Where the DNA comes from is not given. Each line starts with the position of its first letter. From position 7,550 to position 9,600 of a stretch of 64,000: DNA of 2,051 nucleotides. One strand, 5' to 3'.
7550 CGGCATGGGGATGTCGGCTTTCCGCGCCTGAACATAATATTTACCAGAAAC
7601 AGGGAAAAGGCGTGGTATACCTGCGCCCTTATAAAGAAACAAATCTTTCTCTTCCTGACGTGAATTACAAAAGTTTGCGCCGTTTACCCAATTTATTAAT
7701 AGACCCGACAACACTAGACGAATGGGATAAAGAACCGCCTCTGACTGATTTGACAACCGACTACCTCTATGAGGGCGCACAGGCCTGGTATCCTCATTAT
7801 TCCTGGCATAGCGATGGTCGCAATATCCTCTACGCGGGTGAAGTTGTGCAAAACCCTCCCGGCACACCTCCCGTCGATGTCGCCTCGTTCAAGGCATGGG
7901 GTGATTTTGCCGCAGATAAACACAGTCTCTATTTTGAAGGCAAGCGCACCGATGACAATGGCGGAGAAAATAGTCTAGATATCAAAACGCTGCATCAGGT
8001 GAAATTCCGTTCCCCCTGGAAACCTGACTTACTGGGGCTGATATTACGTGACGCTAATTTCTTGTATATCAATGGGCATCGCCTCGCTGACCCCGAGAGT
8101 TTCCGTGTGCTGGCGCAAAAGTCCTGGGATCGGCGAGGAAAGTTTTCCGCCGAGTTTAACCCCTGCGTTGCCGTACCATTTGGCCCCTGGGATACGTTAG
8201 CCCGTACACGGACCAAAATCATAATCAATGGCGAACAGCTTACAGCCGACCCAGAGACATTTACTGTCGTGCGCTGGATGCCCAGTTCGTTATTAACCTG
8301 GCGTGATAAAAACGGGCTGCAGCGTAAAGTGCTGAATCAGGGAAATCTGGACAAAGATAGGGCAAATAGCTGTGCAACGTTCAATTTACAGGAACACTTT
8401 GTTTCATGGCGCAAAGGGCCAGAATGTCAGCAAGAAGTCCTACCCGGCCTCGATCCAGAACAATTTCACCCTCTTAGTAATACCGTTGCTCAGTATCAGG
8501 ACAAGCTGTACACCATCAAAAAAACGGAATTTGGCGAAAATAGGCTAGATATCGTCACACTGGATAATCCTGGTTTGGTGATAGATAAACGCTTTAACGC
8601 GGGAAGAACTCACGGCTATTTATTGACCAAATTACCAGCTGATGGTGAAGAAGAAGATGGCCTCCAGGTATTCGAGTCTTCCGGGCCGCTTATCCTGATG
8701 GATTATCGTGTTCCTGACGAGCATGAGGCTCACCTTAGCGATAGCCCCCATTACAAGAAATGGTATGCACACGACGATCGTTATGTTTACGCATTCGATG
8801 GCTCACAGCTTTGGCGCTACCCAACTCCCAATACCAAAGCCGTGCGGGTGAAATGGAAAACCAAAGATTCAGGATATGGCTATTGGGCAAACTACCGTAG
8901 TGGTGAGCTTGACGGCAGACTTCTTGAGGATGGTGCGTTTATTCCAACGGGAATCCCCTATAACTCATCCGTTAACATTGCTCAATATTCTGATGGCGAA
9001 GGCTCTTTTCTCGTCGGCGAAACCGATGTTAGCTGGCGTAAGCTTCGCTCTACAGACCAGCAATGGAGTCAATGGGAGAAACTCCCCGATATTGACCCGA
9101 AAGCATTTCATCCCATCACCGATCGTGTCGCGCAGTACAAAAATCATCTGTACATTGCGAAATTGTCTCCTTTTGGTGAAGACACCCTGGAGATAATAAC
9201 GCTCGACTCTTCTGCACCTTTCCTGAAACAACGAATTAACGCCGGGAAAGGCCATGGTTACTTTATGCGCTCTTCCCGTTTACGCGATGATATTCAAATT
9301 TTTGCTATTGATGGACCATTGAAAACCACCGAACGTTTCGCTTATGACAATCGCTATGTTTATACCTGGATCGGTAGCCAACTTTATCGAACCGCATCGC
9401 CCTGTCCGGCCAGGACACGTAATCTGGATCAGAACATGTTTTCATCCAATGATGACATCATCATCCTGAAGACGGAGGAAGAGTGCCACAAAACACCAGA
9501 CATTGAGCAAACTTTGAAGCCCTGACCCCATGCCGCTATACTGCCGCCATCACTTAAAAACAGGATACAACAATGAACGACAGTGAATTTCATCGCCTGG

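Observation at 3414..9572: Accessory islet between yifL and cyaY encoding a tandem family of secreted repeat proteins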

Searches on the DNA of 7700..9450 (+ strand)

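Call 56: search_dna_similar(query=window:7700-9450:+, collection=ecoli_genomes, mode=distant, max_rows=25, rows=spread)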
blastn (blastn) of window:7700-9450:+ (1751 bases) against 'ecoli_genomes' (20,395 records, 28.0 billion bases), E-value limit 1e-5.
Records with a match: 1791; places in all: 2016; records where one place covers at least 80% of the query: 921.
Genomes with a match: 1791 of 5426; with a place that covers at least 80% of the query: 921. Places per genome that has any: lowest 1, median 1, highest 3. On chromosomes: 2016 places; on plasmids: 0.
Best place of each record, by identity: >=99% 15; 95-99% 143; 90-95% 7; 60-80% 1626.
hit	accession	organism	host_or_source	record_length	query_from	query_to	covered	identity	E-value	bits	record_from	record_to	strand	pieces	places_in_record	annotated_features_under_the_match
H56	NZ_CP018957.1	Escherichia coli strain Ecol_316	Homo sapiens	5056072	1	1751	100%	99.9%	0e+0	3154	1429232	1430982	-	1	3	hypothetical protein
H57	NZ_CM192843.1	Escherichia coli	Homo sapiens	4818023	1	1751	100%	97.5%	0e+0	2957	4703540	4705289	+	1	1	hypothetical protein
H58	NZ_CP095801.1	Escherichia coli strain E166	avian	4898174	1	1751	100%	97.5%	0e+0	2962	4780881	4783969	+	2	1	IS4-like element ISVsa5 family transposase | hypothetical protein (x2)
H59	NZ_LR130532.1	Escherichia coli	Homo sapiens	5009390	1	1677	93%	74.4%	0e+0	1038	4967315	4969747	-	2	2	hypothetical protein | DKNYY family protein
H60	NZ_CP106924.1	Escherichia coli strain MFDS1016424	spicy squid salad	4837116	1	1677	93%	74.0%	0e+0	1011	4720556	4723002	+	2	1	hypothetical protein | DKNYY family protein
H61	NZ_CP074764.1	Escherichia coli strain B1_2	bovine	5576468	1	1677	93%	74.0%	0e+0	1011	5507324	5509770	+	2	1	hypothetical protein (x2)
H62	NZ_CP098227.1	Escherichia coli strain XJ6-3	bovine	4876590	1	1677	90%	76.0%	0e+0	1124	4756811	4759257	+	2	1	DKNYY family protein (x2)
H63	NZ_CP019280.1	Escherichia coli strain 13P484A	pig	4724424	92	1677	88%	68.2%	7e-63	530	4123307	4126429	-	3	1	hypothetical protein | DKNYY family protein (x2) | IS1-like element IS1A family transposase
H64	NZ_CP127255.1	Escherichia coli strain Q5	Coturnix coturnix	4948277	92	1671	85%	68.7%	8e-119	538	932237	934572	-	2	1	DKNYY family protein (x2)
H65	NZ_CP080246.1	Escherichia coli strain SYNB1934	Homo sapiens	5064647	92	1677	85%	68.3%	6e-121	526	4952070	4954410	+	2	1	hypothetical protein (x2)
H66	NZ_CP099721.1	Escherichia coli strain EC21GDE043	feces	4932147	92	1671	85%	68.6%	8e-119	539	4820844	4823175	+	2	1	DKNYY family protein | hypothetical protein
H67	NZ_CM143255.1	Escherichia coli strain UID2404240036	Homo sapiens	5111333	92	1671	85%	68.6%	8e-119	539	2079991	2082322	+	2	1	DKNYY family protein | hypothetical protein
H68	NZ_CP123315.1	Escherichia coli strain AREA_R504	Homo sapiens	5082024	92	1677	85%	68.1%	1e-117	515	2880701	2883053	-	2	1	hypothetical protein (x2)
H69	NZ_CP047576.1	Escherichia coli strain 94EC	Homo sapiens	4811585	1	1246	71%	77.0%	0e+0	1040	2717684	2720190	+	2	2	hypothetical protein | DKNYY domain-containing protein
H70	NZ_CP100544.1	Escherichia coli strain LH09-a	Gallus gallus domesticus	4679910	1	1246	71%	76.8%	0e+0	939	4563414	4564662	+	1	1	hypothetical protein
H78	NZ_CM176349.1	Escherichia coli strain CAVP773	Homo sapiens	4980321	114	302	11%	71.4%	1e-16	99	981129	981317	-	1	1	hypothetical protein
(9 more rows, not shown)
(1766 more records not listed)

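Call 69: get_annotated_region(hit=H78, flank=7000)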
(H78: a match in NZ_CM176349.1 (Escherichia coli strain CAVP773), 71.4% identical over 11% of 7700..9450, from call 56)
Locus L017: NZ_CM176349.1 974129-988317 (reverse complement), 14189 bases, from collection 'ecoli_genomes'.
description: Escherichia coli strain CAVP773 chromosome, whole genome shotgun sequence
organism: Escherichia coli strain CAVP773 (NCBI taxid 562)
replicon: chromosome; assembly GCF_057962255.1
host: Homo sapiens; source: blood; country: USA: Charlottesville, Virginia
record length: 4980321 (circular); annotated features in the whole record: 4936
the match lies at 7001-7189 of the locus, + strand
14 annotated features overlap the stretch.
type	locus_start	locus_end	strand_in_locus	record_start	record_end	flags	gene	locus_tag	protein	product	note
CDS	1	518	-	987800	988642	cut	-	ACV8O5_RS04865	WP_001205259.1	sugar phosphate isomerase/epimerase family protein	-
CDS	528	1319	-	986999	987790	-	-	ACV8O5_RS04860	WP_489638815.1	3-ketoacyl-ACP reductase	-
CDS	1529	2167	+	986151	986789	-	-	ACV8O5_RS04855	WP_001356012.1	TetR/AcrR family transcriptional regulator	-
CDS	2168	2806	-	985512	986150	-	ytfB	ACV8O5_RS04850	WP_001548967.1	cell division protein YtfB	-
CDS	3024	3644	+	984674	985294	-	bamJ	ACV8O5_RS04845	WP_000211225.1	BamJ family beta-barrel-assembly machinery protein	-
CDS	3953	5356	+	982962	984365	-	cycA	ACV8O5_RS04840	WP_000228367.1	D-serine/D-alanine/glycine transporter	-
CDS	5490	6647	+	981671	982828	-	-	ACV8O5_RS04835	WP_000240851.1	hypothetical protein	-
CDS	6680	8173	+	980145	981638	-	-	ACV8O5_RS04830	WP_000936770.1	hypothetical protein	-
CDS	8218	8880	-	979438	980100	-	ytfE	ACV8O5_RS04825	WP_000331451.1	iron-sulfur cluster repair protein YtfE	-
CDS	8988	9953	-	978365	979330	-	ytfF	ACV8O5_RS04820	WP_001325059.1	DMT family transporter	-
CDS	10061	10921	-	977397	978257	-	qorB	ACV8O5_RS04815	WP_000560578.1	NAD(P)H:quinone oxidoreductase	-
CDS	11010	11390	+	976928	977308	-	ytfH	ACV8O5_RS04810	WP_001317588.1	winged helix-turn-helix transcriptional regulator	-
CDS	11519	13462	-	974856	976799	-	cpdB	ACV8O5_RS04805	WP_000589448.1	2',3'-cyclic-nucleotide 2'-phosphodiesterase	-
CDS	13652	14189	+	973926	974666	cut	cysQ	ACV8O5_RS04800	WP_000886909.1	3'(2'),5'-bisphosphate nucleotidase CysQ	-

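Call 73: get_annotated_region(hit=H57, flank=5500)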
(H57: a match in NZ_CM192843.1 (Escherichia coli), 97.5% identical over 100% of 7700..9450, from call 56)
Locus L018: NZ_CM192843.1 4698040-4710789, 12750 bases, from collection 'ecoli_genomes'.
description: Escherichia coli isolate CRECJHTL34 chromosome, whole genome shotgun sequence
organism: Escherichia coli (NCBI taxid 562)
replicon: chromosome; assembly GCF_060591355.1
host: Homo sapiens; source: blood; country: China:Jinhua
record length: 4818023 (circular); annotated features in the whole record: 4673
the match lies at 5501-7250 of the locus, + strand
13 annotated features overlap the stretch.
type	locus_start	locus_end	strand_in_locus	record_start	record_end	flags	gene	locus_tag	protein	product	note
CDS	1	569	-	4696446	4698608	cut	uvrD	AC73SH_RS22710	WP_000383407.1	DNA helicase II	-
CDS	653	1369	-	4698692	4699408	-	yigB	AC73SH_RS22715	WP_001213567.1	5-amino-6-(5-phospho-D-ribitylamino)uracil phosphatase YigB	-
CDS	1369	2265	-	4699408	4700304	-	xerC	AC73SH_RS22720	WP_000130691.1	tyrosine recombinase XerC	-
CDS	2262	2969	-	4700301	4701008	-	yigA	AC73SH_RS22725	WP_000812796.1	DUF484 domain-containing protein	-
CDS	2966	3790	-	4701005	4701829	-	dapF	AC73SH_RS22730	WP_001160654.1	diaminopimelate epimerase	-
CDS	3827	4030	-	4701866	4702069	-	lptM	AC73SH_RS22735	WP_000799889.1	LPS translocon maturation chaperone LptM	-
CDS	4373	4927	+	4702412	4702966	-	-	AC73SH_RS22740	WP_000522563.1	DUF3304 domain-containing protein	-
CDS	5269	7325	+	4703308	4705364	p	-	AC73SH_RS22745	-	hypothetical protein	frameshifted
CDS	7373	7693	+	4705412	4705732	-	cyaY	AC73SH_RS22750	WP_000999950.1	iron donor protein CyaY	-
CDS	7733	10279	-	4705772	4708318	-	cyaA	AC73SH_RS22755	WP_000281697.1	class I adenylate cyclase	-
CDS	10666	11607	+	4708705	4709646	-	hemC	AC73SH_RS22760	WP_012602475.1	hydroxymethylbilane synthase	-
CDS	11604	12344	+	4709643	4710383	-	hemD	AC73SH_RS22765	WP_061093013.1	uroporphyrinogen-III synthase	-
CDS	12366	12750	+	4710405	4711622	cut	hemX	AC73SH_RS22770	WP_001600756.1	uroporphyrinogen-III C-methyltransferase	-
